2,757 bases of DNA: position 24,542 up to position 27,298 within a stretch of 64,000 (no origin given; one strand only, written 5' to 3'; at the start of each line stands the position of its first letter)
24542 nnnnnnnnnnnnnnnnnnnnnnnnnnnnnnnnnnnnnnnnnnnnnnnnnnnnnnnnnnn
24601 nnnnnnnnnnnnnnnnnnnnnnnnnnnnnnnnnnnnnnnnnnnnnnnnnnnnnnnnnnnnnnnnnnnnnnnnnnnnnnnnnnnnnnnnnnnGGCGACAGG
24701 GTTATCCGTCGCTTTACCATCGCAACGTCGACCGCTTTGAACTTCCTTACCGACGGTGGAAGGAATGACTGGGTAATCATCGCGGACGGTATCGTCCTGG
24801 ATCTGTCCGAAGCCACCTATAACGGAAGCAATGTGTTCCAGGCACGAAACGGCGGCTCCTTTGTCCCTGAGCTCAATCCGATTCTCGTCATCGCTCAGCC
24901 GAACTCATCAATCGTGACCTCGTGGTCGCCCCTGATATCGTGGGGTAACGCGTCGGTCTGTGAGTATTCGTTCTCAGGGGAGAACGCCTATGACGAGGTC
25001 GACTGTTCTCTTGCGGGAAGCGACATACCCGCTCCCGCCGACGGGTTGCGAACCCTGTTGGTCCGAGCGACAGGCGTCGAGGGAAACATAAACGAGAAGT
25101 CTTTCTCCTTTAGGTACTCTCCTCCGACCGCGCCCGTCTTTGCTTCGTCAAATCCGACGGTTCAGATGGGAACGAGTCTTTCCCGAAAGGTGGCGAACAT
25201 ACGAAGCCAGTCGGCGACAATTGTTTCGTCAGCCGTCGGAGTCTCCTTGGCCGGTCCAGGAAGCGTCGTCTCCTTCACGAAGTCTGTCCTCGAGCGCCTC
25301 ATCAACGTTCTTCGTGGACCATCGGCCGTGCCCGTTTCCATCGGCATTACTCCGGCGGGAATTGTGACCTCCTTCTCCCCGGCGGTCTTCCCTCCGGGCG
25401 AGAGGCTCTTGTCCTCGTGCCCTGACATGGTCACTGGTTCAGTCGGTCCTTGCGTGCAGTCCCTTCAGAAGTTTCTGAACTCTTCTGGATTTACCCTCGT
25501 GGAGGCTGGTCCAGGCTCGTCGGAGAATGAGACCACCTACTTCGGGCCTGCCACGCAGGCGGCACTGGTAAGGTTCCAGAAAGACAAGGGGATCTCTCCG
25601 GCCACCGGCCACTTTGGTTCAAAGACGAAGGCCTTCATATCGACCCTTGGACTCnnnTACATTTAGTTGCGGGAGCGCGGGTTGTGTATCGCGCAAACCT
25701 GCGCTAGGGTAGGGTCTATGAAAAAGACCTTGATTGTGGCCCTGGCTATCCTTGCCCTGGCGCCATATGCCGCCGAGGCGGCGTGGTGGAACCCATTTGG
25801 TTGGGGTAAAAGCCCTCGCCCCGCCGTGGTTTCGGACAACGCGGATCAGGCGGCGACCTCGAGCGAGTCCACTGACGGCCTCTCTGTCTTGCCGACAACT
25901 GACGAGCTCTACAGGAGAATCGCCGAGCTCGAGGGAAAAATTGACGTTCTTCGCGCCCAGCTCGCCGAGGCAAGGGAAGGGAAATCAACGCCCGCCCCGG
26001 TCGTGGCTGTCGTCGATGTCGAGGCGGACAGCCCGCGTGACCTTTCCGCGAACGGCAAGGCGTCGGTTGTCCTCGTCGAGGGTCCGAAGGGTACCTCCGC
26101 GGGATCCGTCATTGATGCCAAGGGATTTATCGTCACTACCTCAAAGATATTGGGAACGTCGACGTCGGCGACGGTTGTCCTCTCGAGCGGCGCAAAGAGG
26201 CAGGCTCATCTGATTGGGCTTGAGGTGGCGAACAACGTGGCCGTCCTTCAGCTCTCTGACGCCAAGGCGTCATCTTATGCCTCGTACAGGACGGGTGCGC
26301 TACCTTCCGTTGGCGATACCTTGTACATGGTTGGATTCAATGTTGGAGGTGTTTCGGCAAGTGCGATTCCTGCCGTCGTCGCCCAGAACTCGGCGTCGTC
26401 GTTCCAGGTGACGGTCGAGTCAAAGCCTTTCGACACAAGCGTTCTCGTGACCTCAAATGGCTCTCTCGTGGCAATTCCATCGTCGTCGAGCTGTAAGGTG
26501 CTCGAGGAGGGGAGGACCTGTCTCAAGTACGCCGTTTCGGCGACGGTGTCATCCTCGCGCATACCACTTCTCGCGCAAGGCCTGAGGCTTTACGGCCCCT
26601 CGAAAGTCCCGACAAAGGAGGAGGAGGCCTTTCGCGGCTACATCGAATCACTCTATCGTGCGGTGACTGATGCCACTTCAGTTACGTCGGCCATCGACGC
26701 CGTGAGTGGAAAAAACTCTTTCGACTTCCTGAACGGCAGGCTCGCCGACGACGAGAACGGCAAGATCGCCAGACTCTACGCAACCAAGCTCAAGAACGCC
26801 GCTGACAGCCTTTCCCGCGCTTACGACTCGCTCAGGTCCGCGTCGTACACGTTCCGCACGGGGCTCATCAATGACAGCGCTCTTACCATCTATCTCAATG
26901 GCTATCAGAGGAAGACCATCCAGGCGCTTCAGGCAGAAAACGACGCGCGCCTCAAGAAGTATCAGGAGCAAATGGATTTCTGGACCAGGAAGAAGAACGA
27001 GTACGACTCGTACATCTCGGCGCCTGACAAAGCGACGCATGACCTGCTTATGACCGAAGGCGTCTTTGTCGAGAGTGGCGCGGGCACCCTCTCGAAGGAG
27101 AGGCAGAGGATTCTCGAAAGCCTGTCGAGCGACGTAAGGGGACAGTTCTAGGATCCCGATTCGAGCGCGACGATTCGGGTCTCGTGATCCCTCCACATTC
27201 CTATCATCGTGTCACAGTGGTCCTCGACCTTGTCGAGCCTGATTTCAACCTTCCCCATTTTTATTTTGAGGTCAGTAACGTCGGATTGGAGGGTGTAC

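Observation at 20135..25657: ~1840-aa secreted beta-solenoid-like repeat protein with C-terminal peptidoglycan-binding domain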

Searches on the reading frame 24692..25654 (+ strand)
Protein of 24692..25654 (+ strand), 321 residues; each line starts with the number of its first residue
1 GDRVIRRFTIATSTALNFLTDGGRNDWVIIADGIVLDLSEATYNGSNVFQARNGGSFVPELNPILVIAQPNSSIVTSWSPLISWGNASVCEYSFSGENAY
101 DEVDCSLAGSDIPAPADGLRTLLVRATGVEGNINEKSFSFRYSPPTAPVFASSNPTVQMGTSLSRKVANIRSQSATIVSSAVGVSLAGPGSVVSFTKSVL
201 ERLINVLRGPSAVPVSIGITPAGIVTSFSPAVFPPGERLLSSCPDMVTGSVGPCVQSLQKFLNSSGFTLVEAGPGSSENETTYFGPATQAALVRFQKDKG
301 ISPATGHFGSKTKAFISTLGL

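Call 38: search_protein_families(library=pfam, proteins=[window:24692-25654:+], max_evalue=10)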
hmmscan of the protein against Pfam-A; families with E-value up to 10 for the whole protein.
seq(321 aa): 1 family
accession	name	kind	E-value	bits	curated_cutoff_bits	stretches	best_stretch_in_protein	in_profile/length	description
PF01471.23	PG_binding_1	-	6.1e-10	39.6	23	1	253-314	3-55/57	Putative peptidoglycan binding domain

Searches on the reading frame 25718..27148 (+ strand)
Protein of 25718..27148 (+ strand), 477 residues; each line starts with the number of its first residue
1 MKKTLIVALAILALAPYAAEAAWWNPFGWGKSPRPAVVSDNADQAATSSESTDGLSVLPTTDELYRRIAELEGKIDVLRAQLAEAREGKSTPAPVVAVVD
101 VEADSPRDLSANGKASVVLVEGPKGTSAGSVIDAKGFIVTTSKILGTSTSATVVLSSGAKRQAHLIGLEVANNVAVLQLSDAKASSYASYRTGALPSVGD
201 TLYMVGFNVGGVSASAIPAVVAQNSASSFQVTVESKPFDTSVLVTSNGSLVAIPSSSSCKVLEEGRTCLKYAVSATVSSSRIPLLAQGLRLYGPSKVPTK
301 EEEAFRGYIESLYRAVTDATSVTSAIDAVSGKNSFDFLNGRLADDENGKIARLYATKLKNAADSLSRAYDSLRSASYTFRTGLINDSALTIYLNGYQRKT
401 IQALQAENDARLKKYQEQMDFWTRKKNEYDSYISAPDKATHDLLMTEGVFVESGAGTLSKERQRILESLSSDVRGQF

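Call 38: search_protein_families(library=pfam, proteins=[window:25718-27148:+], max_evalue=10)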
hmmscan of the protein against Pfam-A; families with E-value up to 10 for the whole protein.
window:25718-27148:+ (477 aa): 7 families
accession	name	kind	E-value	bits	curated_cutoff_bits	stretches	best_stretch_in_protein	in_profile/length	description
PF13365.12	Trypsin_2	-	8.2e-07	30.3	27.6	1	129-239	3-120/144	Trypsin-like peptidase domain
PF13151.12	DUF3990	-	0.032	14.3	32.2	1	379-426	99-146/152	Protein of unknown function (DUF3990)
PF22802.1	RsiG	-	0.086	13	27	1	70-95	35-57/65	RsiG-like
PF14244.12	Retrotran_gag_3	-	0.099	12.9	24.1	1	323-343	25-45/48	gag-polypeptide of LTR copia-type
PF02090.21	SPAM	-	0.16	12.3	35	1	396-434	82-120/142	Salmonella surface presentation of antigen gene type M protein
PF06698.16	DUF1192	-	0.19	12.3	25.5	1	61-90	22-51/58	Protein of unknown function (DUF1192)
PF23991.1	DUF7310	-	0.33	11.9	40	1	43-83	23-61/83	Coiled-coil region of unknown function (DUF7310)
